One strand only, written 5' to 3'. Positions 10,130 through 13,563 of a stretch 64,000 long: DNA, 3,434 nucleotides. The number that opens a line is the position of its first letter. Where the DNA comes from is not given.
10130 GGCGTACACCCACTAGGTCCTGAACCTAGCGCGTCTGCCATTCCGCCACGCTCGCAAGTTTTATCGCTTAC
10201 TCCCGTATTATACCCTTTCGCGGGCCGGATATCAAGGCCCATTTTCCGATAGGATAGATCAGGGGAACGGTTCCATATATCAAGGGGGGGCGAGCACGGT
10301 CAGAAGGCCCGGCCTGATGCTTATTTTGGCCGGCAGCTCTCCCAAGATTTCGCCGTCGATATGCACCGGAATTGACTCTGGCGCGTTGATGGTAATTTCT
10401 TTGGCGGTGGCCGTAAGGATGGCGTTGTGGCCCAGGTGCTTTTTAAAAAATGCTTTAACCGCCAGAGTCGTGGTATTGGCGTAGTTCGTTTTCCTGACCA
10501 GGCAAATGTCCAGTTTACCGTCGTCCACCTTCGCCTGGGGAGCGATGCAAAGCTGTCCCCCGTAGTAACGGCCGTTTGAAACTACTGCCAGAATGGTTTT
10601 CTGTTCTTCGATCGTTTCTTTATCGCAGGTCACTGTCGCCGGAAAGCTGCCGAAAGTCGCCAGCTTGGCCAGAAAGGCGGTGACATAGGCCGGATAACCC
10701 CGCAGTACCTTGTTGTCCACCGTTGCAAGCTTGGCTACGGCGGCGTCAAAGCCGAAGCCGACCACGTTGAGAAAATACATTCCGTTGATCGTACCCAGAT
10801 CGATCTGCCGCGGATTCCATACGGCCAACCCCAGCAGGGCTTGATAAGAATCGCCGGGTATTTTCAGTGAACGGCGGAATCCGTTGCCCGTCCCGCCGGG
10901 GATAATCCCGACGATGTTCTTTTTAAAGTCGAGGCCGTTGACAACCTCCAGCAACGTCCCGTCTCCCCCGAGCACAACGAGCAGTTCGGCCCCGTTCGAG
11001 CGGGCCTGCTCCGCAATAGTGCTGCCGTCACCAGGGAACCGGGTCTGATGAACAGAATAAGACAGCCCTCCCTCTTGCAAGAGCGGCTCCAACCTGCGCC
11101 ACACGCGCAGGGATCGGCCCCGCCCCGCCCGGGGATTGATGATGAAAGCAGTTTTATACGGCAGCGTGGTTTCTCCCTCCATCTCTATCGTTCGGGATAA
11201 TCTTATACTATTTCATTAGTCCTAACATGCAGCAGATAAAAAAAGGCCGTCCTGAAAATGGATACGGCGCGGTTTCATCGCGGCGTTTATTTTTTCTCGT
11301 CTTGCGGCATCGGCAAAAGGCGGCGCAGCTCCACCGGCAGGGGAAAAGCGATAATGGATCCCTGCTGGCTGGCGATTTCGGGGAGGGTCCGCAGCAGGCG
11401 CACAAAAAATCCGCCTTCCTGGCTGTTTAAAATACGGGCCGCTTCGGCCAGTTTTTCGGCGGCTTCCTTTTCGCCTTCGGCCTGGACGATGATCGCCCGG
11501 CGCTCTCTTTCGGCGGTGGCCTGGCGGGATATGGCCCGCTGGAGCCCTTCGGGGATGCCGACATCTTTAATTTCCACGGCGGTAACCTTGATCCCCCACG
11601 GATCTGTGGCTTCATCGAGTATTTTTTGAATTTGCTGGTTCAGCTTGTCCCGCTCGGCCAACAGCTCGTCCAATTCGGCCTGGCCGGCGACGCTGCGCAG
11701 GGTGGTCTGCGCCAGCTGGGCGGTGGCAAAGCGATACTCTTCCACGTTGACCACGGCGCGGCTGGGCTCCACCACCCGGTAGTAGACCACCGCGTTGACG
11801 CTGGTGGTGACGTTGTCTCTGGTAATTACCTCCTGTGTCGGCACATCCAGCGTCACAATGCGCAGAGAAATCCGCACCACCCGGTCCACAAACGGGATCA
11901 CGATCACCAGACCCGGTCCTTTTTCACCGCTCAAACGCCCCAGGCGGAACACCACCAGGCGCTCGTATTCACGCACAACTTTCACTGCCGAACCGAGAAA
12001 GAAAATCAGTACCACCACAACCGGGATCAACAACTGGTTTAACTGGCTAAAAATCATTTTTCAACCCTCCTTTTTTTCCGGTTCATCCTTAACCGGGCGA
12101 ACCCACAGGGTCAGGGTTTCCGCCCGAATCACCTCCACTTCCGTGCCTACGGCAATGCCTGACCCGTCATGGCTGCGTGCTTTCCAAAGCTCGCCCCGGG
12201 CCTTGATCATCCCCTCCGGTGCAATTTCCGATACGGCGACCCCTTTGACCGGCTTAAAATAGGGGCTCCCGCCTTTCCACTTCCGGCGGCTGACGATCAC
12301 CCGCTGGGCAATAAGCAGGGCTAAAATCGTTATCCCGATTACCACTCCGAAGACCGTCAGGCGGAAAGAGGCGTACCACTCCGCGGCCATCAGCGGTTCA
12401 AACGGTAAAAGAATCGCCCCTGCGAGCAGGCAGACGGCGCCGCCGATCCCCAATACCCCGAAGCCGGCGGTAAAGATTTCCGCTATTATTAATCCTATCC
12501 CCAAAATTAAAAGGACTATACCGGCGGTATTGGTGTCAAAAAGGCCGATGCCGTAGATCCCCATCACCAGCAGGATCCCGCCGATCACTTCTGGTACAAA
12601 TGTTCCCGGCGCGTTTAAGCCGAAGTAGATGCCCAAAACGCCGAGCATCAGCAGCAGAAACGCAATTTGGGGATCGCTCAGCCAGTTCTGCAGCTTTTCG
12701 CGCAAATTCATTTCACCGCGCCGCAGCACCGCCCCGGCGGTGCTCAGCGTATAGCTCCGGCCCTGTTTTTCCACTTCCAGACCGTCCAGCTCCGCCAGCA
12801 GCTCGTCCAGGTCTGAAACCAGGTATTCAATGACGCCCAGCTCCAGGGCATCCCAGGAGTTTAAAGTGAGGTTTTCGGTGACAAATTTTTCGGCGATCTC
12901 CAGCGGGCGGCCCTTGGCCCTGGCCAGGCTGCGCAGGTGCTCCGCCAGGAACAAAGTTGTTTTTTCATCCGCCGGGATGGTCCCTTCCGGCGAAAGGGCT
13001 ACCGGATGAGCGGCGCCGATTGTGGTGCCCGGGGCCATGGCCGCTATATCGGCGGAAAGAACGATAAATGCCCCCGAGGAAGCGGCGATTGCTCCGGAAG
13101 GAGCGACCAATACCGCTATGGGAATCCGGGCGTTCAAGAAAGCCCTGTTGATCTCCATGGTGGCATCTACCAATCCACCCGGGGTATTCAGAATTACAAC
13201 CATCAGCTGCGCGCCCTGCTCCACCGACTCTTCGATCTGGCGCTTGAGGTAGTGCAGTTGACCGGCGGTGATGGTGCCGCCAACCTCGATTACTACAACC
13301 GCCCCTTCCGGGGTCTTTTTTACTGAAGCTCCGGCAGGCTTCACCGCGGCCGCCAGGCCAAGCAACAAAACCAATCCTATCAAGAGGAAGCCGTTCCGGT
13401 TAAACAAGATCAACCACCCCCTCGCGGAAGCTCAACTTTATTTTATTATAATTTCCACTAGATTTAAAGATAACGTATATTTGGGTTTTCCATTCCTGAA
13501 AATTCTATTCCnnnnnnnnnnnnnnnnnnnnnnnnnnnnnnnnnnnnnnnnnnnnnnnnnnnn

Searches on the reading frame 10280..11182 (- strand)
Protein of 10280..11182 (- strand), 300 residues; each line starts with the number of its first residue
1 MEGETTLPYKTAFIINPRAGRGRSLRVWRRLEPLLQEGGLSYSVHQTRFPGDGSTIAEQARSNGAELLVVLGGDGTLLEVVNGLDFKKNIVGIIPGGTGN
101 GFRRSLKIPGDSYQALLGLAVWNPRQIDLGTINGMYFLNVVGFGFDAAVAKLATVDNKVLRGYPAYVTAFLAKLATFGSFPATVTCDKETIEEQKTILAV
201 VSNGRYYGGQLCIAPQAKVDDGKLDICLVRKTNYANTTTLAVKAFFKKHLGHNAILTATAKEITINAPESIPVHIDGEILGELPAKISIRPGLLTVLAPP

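Call 49: search_protein_families(library=pfam, proteins=[window:10280-11182:-], max_evalue=0.00001)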
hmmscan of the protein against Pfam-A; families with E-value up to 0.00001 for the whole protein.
window:10280-11182:- (300 aa): 2 families
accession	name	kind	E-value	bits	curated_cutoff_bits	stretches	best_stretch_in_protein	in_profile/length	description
PF19279.4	YegS_C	-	1.8e-31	109.4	27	1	140-297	2-157/158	YegS C-terminal NAD kinase beta sandwich-like domain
PF00781.29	DAGK_cat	-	1.5e-29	102.6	23.6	1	11-131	2-124/125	Diacylglycerol kinase catalytic domain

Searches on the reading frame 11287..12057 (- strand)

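Call 49: search_protein_families(library=pfam, proteins=[window:11287-12057:-], max_evalue=0.00001)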
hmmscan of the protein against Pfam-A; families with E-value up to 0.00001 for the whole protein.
window:11287-12057:- (256 aa): 1 family
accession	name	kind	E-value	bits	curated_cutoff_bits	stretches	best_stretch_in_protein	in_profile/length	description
PF01145.31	Band_7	-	1.1e-40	139.9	23.6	1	26-197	1-176/176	SPFH domain / Band 7 family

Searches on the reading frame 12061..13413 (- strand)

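Call 49: search_protein_families(library=pfam, proteins=[window:12061-13413:-], max_evalue=0.00001)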
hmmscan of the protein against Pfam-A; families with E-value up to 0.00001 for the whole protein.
window:12061-13413:- (450 aa): 3 families
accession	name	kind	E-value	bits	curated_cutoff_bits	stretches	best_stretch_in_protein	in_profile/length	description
PF25145.1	NfeD1b_N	-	2.1e-24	86.6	40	1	39-209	2-179/189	NfeD1b, N-terminal domain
PF24961.1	NfeD_membrane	-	5.8e-23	81.6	26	1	250-368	2-116/119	NfeD integral membrane domain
PF01957.25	NfeD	-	7e-12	45.8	29.1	1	390-440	8-57/57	NfeD-like C-terminal, partner-binding domain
